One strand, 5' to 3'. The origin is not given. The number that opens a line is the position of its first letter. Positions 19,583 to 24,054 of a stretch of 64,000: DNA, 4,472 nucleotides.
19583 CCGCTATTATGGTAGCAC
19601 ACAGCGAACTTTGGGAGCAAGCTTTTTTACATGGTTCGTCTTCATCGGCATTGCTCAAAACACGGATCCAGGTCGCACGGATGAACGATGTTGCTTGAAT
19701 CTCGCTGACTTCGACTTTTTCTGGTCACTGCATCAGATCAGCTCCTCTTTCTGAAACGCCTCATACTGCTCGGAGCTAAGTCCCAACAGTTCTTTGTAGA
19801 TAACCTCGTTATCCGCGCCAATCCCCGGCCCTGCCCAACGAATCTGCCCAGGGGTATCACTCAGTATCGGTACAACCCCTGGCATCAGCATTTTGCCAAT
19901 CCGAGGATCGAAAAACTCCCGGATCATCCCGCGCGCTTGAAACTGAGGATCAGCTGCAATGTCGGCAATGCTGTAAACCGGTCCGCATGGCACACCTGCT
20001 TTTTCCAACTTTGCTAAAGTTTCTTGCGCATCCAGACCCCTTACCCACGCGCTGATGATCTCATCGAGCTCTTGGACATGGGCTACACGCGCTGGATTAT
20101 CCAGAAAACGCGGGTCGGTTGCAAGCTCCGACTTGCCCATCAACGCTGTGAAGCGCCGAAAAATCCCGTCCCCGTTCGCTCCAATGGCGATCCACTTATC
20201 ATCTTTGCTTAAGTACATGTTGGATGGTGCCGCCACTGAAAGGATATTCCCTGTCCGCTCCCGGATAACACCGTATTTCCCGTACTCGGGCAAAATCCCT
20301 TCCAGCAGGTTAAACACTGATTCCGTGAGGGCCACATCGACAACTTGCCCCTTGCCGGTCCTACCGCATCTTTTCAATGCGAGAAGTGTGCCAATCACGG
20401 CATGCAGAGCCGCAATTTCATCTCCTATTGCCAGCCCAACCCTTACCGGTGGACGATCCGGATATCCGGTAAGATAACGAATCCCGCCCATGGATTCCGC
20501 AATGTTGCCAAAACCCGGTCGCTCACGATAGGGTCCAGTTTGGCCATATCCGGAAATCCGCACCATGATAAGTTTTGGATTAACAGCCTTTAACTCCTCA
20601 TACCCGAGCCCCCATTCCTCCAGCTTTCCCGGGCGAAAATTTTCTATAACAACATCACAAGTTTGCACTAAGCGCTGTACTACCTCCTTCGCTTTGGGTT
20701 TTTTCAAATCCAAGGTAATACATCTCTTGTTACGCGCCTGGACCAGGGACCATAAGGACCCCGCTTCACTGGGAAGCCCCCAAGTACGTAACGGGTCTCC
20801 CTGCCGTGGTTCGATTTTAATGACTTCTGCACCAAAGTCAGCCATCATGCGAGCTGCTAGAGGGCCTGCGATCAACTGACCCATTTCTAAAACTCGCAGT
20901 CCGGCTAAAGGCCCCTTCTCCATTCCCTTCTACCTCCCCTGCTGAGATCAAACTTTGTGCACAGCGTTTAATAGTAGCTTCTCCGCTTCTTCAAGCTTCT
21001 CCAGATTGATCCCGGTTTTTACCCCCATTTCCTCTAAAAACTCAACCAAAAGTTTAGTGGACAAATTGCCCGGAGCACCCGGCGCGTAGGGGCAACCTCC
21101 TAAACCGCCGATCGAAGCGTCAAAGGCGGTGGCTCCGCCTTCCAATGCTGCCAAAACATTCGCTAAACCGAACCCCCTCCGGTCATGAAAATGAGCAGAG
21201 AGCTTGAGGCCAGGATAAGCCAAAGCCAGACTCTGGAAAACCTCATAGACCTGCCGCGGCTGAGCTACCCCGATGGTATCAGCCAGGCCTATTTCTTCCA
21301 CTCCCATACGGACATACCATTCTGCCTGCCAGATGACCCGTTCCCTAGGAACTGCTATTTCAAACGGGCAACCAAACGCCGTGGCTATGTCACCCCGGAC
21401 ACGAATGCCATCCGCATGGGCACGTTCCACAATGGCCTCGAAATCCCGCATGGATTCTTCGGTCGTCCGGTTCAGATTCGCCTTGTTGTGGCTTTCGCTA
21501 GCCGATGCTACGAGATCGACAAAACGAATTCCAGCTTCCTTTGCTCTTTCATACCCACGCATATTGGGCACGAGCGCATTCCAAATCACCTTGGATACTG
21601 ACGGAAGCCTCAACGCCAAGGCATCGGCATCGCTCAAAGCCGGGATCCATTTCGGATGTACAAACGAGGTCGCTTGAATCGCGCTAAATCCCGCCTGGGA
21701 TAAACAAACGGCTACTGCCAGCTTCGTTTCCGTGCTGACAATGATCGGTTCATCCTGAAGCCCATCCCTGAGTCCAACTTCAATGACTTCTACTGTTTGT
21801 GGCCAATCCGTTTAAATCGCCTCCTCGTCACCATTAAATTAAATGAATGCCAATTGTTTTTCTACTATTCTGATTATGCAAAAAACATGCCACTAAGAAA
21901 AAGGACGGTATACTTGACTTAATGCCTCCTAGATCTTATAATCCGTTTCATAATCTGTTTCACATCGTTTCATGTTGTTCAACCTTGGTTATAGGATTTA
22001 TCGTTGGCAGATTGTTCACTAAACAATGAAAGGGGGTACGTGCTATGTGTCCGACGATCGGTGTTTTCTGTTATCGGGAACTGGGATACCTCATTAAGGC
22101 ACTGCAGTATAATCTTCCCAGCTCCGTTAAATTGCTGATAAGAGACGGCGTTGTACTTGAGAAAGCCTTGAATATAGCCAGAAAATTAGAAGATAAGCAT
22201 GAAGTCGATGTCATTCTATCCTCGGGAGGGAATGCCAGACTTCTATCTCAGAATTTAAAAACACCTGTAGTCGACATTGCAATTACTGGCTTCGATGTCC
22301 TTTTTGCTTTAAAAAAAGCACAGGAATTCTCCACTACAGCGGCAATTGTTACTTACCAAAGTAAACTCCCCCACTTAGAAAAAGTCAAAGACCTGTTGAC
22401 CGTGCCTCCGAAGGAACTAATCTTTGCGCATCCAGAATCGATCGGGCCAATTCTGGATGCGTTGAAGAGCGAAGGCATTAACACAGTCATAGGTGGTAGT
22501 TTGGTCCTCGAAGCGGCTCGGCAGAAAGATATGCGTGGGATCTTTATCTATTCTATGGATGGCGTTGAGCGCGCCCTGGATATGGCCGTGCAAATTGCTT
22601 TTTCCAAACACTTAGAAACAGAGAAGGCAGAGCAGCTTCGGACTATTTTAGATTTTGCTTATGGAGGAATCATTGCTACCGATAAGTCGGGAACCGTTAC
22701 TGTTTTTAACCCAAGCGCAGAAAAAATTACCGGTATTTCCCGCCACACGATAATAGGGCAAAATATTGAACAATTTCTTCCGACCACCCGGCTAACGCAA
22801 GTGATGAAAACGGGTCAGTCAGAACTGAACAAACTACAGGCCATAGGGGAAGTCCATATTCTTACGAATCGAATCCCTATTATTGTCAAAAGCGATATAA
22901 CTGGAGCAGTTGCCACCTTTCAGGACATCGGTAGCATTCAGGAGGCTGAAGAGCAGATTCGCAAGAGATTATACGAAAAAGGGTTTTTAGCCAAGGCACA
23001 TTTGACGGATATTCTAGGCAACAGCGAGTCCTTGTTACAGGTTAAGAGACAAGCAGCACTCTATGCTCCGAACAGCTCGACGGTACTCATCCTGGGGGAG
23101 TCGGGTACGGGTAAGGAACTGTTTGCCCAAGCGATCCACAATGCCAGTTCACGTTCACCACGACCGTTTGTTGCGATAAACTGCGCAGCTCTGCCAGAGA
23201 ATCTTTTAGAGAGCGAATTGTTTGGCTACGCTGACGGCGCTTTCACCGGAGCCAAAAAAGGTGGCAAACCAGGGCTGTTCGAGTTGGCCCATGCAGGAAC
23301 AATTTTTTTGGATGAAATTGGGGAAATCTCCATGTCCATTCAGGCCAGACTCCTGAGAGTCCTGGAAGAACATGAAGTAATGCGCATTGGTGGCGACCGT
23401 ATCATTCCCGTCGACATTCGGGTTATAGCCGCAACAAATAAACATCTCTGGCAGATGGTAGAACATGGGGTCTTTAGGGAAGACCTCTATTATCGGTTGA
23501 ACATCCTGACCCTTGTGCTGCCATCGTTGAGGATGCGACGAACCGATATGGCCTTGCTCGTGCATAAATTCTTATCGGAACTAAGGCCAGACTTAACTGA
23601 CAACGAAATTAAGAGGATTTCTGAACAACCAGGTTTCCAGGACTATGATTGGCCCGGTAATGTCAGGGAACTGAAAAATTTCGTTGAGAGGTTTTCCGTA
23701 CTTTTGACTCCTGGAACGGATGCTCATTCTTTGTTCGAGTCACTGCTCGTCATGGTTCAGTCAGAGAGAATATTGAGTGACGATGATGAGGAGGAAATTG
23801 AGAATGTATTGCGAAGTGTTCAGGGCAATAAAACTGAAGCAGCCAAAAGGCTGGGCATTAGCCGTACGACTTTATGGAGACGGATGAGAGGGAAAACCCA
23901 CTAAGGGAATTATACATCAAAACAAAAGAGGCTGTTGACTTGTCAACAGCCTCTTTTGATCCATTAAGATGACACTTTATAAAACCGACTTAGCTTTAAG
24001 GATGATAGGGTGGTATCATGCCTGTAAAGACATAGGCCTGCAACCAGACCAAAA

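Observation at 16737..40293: Four co-oriented copies of a ~120-nt three-hairpin intergenic element that I cannot assign to a known family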

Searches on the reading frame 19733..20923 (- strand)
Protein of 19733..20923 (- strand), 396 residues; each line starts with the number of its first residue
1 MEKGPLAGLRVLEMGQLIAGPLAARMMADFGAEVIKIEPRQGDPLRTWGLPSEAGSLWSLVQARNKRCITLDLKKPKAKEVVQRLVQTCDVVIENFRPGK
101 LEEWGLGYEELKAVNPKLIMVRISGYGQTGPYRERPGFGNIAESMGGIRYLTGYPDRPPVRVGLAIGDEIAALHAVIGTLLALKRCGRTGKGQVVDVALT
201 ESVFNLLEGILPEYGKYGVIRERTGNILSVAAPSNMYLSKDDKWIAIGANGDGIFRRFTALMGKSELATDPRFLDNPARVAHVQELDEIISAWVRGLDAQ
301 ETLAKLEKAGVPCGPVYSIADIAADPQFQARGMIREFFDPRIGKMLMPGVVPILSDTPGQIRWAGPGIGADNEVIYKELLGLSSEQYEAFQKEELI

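Call 15: search_protein_families(library=ncbifam, proteins=[window:19733-20923:-])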
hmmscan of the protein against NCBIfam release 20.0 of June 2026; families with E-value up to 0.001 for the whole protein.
window:19733-20923:- (396 aa): 7 families
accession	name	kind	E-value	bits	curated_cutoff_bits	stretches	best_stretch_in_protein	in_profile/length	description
NF052585.1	SucGlutTfsCaiB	equivalog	1.2e-83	281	750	1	2-380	4-389/394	succinate--glutarate CoA-transferase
NF003809.0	PRK05398.1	subfamily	3.1e-74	250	442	2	4-207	3-208/416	formyl-CoA transferase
TIGR03253.1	oxalate_frc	equivalog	9.9e-72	241.9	504.2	1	5-395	3-415/416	formyl-CoA transferase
NF008511.0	PRK11430.1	equivalog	2.3e-68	231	522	1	3-350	7-349/381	CoA:oxalate CoA-transferase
NF041294.1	Scnl_mescCoAtase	equivalog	3.9e-62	210.6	700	1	6-360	4-364/381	succinyl-CoA:mesaconate CoA-transferase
NF002914.1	PRK03525.1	equivalog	3.7e-39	134.8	413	1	4-393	8-394/400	L-carnitine CoA-transferase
TIGR04253.1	mesacon_CoA_iso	equivalog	9e-23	80.9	725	1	6-386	3-390/403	2-methylfumaryl-CoA isomerase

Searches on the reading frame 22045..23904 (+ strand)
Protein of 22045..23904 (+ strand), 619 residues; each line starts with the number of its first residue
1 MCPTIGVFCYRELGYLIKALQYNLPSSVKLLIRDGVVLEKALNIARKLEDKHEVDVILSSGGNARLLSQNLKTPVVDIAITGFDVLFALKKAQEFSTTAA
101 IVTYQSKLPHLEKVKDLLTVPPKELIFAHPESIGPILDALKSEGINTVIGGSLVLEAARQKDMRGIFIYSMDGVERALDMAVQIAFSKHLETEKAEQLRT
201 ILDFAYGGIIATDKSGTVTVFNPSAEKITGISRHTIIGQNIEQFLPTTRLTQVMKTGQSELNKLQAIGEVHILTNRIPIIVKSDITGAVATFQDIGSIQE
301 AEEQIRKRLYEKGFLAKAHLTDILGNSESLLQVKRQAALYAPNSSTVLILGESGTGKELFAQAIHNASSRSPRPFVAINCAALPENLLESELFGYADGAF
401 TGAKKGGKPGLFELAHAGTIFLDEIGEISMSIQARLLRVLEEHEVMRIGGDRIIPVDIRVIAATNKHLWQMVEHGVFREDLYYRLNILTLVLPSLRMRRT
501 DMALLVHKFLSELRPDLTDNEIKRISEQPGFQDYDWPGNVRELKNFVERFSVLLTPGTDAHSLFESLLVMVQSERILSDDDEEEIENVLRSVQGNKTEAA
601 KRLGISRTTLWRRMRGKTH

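Call 31: find_encoding_contigs(protein=window:22045-23904:+, flank=10000, max_places=10)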
Protein window:22045-23904:+ (619 aa): 5 contigs read that carry it; 2 places shown.
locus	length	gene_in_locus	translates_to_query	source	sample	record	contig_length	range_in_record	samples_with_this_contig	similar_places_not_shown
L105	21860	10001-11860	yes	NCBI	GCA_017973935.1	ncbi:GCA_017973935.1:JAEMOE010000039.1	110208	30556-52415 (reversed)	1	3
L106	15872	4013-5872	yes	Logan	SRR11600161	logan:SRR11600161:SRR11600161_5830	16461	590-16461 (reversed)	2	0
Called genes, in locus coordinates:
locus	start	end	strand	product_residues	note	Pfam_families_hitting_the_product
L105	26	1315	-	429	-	PF06808:DctM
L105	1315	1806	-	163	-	PF04290:DctQ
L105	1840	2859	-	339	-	PF03480:DctP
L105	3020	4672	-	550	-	PF00920:ILVD_EDD_N, PF24877:ILV_EDD_C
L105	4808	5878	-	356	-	PF00465:Fe-ADH, PF13685:Fe-ADH_2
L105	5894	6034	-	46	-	-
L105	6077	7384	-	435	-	PF07690:MFS_1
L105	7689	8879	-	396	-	PF02515:CoA_transf_3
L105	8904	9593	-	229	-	PF00682:HMGL-like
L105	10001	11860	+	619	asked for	PF06506:PrpR_N, PF00989:PAS, PF00158:Sigma54_activat, PF14532:Sigma54_activ_2, PF07724:AAA_2, PF07728:AAA_5, PF25601:AAA_lid_14, PF02954:HTH_8, +3 more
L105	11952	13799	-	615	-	PF02652:Lactate_perm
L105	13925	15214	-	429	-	PF00275:EPSP_synthase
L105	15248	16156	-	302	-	PF02153:PDH_N, PF20463:PDH_C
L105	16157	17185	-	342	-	PF18152:DAHP_snth_FXD, PF00793:DAHP_synth_1, PF03102:NeuB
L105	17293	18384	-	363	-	PF00155:Aminotran_1_2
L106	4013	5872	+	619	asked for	PF06506:PrpR_N, PF00989:PAS, PF00158:Sigma54_activat, PF14532:Sigma54_activ_2, PF07724:AAA_2, PF07728:AAA_5, PF25601:AAA_lid_14, PF02954:HTH_8, +3 more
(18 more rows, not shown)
